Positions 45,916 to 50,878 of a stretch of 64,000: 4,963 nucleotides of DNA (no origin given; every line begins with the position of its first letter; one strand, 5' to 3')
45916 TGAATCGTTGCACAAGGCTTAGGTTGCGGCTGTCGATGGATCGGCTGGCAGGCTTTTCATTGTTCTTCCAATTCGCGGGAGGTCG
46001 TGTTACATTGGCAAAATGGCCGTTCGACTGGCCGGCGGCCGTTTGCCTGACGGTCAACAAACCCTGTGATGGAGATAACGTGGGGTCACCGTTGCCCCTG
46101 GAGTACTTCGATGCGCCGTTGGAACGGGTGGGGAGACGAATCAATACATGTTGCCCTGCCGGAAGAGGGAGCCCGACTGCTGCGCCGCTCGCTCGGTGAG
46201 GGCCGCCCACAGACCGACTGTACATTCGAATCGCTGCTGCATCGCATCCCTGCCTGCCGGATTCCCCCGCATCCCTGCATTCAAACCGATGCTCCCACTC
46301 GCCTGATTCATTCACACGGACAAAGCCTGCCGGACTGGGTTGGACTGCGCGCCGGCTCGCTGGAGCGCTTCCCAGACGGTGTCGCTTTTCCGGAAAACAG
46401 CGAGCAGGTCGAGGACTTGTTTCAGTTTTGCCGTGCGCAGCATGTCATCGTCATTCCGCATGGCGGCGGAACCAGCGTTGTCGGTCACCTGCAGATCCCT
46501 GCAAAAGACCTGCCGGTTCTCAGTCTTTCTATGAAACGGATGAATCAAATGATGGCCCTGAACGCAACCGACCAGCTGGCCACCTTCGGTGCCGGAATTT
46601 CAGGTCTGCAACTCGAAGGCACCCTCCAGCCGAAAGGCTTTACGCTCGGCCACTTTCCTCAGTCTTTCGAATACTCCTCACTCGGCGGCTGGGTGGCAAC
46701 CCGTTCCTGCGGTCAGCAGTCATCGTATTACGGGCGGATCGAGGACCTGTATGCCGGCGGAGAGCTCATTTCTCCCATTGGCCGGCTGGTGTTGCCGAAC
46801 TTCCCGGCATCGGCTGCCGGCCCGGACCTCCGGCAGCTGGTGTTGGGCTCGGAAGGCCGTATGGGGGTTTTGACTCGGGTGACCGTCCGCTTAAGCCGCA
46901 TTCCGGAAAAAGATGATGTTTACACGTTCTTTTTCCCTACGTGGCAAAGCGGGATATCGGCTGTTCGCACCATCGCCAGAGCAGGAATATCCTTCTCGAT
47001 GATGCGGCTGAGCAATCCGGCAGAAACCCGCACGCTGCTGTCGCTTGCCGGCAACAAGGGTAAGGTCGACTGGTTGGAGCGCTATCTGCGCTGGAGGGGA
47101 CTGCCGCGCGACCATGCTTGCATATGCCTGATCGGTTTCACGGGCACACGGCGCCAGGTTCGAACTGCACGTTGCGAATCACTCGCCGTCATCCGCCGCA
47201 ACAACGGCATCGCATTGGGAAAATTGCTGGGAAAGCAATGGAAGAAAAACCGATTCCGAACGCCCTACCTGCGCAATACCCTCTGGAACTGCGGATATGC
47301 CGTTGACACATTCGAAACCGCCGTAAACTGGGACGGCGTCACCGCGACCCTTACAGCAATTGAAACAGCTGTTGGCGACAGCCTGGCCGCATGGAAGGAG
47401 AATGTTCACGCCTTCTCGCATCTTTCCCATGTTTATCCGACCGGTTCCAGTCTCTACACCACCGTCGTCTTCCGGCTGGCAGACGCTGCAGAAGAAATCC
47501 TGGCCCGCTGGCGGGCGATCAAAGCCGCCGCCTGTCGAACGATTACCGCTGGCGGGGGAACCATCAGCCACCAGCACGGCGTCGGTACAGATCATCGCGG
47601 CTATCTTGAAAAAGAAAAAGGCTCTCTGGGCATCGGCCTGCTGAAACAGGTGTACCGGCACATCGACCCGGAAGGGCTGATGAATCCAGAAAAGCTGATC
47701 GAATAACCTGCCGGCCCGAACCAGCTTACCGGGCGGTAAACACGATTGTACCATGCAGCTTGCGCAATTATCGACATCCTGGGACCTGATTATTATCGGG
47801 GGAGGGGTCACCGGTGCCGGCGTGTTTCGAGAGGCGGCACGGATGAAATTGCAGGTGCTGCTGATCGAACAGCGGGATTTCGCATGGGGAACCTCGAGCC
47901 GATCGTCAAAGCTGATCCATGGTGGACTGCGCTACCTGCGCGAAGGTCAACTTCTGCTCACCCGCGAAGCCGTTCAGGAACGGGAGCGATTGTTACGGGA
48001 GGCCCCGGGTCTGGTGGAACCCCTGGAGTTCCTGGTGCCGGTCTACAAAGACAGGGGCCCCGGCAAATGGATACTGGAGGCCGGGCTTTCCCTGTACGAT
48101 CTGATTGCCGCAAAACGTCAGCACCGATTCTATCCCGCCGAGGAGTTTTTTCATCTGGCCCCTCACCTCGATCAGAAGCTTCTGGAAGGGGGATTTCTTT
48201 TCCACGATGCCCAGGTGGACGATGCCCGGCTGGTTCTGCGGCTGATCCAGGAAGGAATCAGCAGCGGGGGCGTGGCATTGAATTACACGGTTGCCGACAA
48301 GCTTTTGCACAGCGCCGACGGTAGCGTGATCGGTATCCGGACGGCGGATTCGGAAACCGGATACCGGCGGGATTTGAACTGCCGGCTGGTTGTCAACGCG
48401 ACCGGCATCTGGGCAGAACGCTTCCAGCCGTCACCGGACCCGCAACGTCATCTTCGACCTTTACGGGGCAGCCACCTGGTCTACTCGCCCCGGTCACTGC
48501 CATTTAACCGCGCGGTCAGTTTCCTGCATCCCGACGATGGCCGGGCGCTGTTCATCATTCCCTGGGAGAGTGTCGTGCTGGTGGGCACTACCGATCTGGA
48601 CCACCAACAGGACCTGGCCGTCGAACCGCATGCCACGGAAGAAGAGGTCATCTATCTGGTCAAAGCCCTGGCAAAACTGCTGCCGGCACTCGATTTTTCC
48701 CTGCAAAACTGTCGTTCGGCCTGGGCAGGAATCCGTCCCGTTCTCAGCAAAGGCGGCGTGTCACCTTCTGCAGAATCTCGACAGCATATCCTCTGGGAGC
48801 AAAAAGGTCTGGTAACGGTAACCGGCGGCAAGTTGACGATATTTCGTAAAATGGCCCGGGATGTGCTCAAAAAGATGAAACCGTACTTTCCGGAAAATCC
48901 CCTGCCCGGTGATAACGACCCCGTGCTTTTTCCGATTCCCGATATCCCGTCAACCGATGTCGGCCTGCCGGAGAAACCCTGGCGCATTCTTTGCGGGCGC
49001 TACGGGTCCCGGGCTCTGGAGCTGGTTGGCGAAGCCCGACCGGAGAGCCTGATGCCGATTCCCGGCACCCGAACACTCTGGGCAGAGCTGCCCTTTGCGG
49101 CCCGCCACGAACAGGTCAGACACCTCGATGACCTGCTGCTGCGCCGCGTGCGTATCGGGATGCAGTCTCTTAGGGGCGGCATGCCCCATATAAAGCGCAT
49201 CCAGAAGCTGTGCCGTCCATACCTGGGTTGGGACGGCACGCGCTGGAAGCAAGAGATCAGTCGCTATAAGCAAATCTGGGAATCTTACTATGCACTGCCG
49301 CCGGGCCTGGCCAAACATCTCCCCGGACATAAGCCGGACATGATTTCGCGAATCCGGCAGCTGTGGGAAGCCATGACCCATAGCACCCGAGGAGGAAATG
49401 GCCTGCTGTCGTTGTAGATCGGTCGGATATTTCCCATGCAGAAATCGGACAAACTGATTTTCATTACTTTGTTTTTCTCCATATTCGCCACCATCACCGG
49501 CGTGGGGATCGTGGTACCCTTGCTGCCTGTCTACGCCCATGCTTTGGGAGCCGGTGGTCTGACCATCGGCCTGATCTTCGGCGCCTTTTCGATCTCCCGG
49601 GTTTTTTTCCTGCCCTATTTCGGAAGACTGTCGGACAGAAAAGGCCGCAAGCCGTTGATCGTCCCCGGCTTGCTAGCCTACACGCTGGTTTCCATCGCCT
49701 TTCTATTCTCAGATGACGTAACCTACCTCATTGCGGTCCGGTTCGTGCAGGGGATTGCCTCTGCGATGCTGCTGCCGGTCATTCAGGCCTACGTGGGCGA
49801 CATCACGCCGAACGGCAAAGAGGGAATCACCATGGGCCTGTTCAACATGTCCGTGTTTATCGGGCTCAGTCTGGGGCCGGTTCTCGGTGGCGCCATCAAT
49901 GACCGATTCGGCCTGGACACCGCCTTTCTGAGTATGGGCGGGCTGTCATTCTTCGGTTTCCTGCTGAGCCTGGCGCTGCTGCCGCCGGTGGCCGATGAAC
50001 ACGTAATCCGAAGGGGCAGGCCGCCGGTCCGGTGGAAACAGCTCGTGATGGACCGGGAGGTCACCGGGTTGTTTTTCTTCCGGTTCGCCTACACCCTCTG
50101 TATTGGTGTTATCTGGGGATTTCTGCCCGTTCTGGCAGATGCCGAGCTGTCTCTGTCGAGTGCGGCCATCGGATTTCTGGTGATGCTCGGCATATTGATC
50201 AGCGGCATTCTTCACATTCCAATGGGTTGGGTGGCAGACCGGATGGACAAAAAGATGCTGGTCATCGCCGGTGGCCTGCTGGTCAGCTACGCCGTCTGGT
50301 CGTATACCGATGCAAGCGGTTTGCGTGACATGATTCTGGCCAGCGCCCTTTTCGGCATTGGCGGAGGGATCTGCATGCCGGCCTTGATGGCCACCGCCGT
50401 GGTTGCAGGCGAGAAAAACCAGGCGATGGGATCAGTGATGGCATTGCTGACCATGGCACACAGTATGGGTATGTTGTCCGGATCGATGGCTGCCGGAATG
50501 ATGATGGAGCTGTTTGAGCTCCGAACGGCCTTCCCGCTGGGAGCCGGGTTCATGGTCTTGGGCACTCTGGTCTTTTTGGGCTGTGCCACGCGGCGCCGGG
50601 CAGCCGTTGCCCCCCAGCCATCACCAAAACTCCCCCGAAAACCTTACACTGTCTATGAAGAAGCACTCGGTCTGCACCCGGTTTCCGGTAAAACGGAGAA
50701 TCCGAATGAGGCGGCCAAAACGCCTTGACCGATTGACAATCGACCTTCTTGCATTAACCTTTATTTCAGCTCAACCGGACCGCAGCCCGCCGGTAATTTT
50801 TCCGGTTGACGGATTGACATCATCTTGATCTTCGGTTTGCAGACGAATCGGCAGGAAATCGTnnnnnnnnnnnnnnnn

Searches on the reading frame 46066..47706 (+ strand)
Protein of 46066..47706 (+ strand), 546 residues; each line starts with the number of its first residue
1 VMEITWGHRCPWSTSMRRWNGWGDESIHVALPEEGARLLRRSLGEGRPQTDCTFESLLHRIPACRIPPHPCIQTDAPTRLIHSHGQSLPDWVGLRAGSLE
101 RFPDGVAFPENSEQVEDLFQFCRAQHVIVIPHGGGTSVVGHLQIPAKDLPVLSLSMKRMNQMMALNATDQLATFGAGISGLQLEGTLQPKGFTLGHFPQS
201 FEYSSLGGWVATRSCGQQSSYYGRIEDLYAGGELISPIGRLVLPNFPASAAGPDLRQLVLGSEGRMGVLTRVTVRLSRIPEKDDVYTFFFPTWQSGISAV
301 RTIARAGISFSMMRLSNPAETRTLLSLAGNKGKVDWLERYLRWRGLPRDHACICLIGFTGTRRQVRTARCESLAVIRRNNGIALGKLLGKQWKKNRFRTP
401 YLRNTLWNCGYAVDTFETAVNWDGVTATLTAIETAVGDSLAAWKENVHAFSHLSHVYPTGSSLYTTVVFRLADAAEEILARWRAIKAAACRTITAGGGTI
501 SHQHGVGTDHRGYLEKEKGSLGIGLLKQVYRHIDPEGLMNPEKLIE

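Call 24: search_protein_families(library=pfam, proteins=[window:46066-47706:+], max_evalue=0.00001)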
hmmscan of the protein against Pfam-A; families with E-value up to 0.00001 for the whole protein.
window:46066-47706:+ (546 aa): 2 families
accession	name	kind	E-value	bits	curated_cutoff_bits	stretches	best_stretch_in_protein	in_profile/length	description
PF02913.24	FAD-oxidase_C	-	2.8e-40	139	21.2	1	280-544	2-248/248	FAD linked oxidases, C-terminal domain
PF01565.28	FAD_binding_4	-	3.3e-28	98.6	26.4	1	103-242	1-136/139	FAD binding domain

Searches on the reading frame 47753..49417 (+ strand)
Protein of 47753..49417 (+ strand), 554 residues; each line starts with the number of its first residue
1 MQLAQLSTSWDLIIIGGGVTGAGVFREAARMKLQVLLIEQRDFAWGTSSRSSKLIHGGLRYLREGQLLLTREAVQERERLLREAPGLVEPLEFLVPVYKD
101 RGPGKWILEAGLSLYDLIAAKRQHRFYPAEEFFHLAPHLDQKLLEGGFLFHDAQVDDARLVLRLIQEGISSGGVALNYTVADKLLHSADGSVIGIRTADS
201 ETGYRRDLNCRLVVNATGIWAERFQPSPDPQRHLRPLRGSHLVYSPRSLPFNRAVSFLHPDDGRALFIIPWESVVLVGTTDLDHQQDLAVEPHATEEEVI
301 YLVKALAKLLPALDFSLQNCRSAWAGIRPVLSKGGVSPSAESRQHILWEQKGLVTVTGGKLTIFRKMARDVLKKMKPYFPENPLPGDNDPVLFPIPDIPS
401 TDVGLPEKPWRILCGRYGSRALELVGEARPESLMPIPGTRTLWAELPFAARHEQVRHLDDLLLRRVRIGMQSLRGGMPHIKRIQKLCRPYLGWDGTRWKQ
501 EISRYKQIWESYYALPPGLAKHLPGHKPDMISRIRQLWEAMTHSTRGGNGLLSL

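Call 24: search_protein_families(library=pfam, proteins=[window:47753-49417:+], max_evalue=0.00001)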
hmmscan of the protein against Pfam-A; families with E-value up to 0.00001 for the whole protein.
window:47753-49417:+ (554 aa): 2 families
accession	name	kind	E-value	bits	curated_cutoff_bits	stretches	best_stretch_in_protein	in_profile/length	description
PF01266.30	DAO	-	5.6e-53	181.1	27.9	1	11-358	1-334/353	FAD dependent oxidoreductase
PF16901.10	DAO_C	-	9.6e-15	55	31.4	1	401-497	24-125/126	C-terminal domain of alpha-glycerophosphate oxidase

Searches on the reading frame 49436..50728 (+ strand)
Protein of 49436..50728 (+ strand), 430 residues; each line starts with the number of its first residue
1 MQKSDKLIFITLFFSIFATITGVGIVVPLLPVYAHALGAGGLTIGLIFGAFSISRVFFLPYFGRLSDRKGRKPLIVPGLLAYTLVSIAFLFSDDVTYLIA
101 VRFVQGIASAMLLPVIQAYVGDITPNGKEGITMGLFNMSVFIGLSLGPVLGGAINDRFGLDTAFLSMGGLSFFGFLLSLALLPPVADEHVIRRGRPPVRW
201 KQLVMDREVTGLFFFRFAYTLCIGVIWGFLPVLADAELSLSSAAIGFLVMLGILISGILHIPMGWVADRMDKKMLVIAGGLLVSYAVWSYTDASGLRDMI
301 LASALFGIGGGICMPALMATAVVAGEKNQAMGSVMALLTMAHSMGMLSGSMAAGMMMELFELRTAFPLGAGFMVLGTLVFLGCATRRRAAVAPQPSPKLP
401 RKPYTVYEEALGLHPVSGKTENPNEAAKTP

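Call 24: search_protein_families(library=pfam, proteins=[window:49436-50728:+], max_evalue=0.00001)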
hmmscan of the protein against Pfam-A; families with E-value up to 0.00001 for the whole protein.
window:49436-50728:+ (430 aa): 4 families
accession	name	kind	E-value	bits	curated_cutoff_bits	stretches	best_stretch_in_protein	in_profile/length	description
PF07690.21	MFS_1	-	8.6e-56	189.8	33.4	2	12-232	1-227/347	Major Facilitator Superfamily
PF12832.13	MFS_1_like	-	1.4e-14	54.4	25.2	2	10-165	215-372/373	MFS_1 like family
PF05977.19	MFS_3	-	1.4e-10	40.7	27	1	63-402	66-412/524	Transmembrane secretion effector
PF00083.30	Sugar_tr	-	1e-08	35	22.3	1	43-173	47-179/452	Sugar (and other) transporter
